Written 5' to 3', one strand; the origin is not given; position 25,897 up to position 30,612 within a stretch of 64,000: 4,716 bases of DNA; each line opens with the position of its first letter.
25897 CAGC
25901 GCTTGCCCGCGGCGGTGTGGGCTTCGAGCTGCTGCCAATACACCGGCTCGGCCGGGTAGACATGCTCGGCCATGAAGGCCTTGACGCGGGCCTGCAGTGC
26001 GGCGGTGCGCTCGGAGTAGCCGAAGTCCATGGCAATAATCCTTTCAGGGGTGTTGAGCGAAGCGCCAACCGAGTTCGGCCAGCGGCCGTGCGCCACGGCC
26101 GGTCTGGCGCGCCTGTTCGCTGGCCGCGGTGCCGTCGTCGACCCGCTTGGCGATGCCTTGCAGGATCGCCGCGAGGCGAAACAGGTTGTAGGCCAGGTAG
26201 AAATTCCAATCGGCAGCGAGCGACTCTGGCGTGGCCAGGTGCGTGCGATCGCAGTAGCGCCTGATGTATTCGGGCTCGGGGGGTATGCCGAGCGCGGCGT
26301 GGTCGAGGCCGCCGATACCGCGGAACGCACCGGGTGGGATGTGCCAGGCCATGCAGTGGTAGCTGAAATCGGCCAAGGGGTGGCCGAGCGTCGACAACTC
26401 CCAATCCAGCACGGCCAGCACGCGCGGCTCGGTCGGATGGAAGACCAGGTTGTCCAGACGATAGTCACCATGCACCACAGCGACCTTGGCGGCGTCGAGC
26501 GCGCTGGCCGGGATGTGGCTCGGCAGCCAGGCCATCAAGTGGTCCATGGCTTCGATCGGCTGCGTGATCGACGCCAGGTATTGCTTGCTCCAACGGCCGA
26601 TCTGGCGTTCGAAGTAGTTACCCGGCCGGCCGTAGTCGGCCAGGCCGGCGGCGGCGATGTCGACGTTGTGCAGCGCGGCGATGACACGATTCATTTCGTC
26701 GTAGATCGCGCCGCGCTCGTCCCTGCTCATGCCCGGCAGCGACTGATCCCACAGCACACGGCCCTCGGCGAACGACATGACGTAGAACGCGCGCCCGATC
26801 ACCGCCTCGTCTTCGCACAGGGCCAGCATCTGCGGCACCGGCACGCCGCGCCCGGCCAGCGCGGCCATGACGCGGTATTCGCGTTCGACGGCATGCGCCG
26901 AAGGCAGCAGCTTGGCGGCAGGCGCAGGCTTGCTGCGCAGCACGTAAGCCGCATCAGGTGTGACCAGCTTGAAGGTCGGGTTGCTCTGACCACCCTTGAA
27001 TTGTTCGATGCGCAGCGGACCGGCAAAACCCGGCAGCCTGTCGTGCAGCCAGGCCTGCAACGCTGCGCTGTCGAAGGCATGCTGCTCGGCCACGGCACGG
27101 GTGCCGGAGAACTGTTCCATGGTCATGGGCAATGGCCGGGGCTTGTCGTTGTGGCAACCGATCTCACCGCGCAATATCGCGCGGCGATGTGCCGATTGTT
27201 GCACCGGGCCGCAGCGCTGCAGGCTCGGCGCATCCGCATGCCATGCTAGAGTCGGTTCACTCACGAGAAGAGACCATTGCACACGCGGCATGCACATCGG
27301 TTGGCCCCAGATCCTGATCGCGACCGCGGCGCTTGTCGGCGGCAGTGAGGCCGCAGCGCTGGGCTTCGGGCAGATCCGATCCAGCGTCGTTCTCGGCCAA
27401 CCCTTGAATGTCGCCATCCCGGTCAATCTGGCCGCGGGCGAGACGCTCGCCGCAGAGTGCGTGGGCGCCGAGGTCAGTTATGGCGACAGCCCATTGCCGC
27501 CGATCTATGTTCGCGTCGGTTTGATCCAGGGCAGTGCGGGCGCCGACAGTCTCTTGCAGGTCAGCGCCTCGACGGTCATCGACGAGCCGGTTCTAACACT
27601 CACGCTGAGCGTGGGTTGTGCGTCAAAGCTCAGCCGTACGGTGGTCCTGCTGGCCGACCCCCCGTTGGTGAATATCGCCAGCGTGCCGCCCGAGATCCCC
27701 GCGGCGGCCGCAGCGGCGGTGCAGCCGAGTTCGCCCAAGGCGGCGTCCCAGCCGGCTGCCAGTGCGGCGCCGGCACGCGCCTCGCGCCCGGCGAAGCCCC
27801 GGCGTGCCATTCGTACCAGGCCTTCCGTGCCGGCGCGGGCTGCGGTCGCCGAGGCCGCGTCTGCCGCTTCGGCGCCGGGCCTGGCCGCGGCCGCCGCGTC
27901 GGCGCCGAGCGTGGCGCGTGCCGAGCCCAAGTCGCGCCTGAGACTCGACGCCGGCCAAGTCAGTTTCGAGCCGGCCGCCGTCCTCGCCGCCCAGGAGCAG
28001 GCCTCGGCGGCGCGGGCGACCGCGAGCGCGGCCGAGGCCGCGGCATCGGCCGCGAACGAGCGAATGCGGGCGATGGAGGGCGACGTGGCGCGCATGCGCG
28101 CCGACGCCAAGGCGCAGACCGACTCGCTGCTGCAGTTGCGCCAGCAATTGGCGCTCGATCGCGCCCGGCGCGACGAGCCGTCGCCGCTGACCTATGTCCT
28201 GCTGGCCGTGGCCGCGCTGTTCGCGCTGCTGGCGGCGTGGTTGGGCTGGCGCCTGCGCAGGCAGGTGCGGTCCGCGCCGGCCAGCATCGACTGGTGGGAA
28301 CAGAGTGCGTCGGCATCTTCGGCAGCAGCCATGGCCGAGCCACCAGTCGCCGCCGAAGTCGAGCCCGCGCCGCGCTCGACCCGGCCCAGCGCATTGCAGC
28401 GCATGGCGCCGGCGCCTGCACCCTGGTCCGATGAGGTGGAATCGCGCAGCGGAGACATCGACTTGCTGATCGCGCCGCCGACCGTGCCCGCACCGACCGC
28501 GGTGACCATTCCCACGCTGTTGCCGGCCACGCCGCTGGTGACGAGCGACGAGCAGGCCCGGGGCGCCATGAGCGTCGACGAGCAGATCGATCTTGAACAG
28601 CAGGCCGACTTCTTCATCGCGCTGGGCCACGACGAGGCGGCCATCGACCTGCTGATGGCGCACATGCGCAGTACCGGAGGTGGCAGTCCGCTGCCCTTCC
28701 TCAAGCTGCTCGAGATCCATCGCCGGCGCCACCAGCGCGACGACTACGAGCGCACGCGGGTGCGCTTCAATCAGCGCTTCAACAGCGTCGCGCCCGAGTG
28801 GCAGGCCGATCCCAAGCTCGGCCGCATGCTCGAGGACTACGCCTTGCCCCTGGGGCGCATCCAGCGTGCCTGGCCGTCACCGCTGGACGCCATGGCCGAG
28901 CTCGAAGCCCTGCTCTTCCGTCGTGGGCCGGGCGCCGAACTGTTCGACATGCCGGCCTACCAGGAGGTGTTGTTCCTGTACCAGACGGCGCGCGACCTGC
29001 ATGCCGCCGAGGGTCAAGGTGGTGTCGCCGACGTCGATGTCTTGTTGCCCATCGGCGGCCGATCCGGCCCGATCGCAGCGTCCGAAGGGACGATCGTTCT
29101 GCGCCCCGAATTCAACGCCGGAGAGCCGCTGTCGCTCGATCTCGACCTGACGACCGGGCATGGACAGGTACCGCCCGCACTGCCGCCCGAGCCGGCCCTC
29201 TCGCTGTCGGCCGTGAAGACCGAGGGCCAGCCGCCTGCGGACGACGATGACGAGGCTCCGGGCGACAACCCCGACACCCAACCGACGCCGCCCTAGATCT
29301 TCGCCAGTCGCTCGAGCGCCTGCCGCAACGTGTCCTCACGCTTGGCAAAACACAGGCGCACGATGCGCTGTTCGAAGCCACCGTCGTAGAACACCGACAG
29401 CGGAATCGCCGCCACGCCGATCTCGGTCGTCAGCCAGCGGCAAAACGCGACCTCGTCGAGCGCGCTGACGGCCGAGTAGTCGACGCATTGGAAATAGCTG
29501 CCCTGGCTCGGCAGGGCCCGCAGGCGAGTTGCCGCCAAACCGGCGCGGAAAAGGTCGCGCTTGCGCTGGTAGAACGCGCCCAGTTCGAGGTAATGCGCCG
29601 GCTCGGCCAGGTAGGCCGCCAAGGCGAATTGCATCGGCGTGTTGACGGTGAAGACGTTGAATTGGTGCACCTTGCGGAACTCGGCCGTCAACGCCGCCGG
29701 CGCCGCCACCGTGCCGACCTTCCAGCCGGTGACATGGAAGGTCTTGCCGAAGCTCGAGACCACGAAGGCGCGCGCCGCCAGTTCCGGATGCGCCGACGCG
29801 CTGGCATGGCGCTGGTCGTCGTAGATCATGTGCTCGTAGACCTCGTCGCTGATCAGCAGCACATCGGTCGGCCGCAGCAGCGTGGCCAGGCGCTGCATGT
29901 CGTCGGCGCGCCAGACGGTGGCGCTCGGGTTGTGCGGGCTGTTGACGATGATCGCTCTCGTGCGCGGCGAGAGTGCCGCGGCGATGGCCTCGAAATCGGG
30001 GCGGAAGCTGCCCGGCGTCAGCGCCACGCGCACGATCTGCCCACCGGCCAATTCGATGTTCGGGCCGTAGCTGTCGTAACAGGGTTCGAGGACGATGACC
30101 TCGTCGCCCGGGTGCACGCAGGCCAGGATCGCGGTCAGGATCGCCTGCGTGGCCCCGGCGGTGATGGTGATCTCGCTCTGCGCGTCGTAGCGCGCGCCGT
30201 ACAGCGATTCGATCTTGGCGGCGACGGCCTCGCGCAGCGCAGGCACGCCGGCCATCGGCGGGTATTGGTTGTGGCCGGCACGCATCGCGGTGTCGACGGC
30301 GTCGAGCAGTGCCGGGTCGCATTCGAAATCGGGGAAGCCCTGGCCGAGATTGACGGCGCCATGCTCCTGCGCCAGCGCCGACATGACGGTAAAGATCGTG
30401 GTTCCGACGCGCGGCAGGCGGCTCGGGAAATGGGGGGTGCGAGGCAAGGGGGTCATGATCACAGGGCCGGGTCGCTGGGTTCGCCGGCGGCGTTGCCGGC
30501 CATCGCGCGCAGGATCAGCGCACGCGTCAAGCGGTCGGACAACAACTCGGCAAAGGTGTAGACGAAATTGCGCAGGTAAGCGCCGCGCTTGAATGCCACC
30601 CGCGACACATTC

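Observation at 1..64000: Block-wise clustering of frameshifts, often as compensating indel pairs, including in essential genes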

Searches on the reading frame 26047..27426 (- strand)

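Call 50: search_protein_families(library=pfam, proteins=[window:26047-27426:-], max_evalue=0.00001)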
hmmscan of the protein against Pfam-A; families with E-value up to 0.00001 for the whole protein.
window:26047-27426:- (460 aa): 1 family
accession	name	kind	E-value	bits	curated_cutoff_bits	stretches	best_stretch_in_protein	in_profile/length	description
PF01636.29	APH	-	3.7e-54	184.4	23.2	1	140-367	2-219/239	Phosphotransferase enzyme family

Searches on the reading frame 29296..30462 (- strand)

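Call 50: search_protein_families(library=pfam, proteins=[window:29296-30462:-], max_evalue=0.00001)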
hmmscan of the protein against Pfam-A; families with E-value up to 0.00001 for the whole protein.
window:29296-30462:- (389 aa): 3 families
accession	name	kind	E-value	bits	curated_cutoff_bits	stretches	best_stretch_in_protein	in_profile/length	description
PF00155.27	Aminotran_1_2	-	2.1e-62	211.8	19.7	1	37-386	4-361/361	Aminotransferase class I and II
PF01053.26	Cys_Met_Meta_PP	-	4.9e-07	29.1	27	1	80-208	57-175/381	Cys/Met metabolism PLP-dependent enzyme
PF01041.23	DegT_DnrJ_EryC1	-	8.8e-06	25.6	19.8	0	100-206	44-145/360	DegT/DnrJ/EryC1/StrS aminotransferase family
